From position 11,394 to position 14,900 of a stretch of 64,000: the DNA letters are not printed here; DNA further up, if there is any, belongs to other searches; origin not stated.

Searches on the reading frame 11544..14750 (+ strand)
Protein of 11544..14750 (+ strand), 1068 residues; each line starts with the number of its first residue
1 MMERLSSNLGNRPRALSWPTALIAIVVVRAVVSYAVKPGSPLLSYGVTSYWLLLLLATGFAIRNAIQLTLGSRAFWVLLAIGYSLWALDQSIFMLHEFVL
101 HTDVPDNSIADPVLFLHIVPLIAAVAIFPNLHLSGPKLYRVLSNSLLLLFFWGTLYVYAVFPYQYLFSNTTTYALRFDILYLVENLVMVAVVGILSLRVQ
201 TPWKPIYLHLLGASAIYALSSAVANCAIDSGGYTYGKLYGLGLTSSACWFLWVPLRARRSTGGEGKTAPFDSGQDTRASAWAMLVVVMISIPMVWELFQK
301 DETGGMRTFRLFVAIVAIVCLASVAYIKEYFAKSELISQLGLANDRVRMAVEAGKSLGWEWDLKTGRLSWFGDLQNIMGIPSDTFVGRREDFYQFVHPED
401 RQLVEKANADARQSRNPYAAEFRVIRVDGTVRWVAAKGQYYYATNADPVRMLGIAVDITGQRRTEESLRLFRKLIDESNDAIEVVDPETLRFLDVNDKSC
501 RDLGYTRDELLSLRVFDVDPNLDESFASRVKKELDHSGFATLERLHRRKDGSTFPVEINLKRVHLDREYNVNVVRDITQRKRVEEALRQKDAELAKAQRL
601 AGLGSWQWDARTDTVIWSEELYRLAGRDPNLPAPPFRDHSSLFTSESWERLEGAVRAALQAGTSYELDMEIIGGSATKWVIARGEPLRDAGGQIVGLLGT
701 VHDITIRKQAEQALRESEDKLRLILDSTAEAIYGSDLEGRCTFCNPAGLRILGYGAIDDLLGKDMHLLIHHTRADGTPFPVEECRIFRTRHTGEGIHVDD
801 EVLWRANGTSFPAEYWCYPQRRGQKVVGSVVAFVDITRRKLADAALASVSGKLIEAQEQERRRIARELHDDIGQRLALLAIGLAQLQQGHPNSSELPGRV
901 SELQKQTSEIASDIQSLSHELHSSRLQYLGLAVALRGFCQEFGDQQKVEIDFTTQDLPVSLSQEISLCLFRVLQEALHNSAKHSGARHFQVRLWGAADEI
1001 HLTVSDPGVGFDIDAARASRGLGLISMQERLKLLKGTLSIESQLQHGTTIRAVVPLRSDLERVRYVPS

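Call 29: search_protein_families(library=pfam, proteins=[window:11544-14750:+], max_evalue=0.001)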
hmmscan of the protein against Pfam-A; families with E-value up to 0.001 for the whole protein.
window:11544-14750:+ (1068 aa): 8 families
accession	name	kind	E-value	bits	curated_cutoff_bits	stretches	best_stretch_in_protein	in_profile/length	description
PF13426.13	PAS_9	-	1.4e-29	102.8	27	2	480-579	2-103/103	PAS domain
PF08447.18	PAS_3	-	1.8e-29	102.3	25.6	2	369-455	3-89/89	PAS fold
PF00989.32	PAS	-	5.7e-25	88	22.6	2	720-835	2-112/113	PAS fold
PF08448.16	PAS_4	-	1.2e-15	58.1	23.1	1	641-708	42-109/110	PAS fold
PF02518.31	HATPase_c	-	1.2e-12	48.6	26.4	1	969-1057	6-110/111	Histidine kinase-, DNA gyrase B-, and HSP90-like ATPase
PF13188.13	PAS_8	-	5e-11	42.5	21.8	1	720-770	2-52/65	PAS domain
PF07730.19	HisKA_3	-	1e-08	36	24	1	860-924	1-66/68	Histidine kinase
PF13581.12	HATPase_c_2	-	0.00085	19.8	27.4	0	959-1027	26-105/127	Histidine kinase-like ATPase domain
